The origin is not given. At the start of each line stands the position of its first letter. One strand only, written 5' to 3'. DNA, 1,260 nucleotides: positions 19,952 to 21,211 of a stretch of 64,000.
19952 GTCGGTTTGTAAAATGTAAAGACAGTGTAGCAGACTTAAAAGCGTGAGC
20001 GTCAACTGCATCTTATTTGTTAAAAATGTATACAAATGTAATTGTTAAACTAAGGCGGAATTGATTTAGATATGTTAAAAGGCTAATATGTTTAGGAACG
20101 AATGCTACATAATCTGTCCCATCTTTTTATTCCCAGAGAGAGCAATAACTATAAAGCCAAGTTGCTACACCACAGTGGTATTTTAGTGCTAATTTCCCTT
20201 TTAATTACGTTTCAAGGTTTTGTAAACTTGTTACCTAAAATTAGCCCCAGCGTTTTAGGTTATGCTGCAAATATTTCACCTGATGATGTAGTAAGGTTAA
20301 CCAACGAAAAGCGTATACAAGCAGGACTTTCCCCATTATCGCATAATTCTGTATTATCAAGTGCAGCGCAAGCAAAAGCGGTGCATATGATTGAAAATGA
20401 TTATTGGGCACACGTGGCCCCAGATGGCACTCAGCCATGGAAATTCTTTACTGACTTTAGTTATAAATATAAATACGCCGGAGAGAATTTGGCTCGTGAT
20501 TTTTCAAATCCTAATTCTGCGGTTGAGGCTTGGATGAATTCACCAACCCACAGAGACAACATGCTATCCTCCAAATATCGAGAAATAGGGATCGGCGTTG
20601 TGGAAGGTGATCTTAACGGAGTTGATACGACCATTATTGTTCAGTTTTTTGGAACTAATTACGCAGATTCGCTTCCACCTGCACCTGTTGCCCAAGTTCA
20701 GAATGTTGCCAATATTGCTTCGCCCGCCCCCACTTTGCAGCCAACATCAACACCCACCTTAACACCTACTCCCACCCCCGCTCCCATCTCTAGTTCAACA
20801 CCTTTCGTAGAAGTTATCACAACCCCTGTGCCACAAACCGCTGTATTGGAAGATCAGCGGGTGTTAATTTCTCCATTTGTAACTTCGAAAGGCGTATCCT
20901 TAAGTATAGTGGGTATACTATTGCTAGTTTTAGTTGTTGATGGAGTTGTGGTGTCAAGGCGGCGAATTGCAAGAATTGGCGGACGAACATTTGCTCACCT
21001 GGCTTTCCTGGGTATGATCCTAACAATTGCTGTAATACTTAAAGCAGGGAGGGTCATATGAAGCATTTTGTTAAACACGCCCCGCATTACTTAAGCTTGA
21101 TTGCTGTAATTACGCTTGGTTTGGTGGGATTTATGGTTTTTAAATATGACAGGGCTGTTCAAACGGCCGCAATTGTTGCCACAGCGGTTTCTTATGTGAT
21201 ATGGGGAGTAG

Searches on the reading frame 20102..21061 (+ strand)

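Call 3: search_protein_families(library=pfam, proteins=[window:20102-21061:+], max_evalue=1)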
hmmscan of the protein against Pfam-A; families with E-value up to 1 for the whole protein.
window:20102-21061:+ (319 aa): 1 family
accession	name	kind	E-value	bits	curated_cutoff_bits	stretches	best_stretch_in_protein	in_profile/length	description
PF00188.32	CAP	-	1e-20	75.2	21.1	1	65-177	2-111/117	Cysteine-rich secretory protein family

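Call 4: search_protein_families(library=ncbifam, proteins=[window:20102-21061:+], max_evalue=1)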
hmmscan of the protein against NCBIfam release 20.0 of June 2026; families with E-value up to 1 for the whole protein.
window:20102-21061:+ (319 aa): 3 families
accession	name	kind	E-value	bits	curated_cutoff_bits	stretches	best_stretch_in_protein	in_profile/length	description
TIGR02909.1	spore_YkwD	subfamily_domain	4.1e-33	114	171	1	62-183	7-125/127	uncharacterized protein, YkwD family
NF052539.1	DivAsocLipDalA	equivalog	3.7e-13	49.7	200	1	65-168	53-156/169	divisome-associated lipoprotein DalA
NF033186.1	internalin_K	exception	0.12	10.8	1100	1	203-249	509-562/604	class 1 internalin InlK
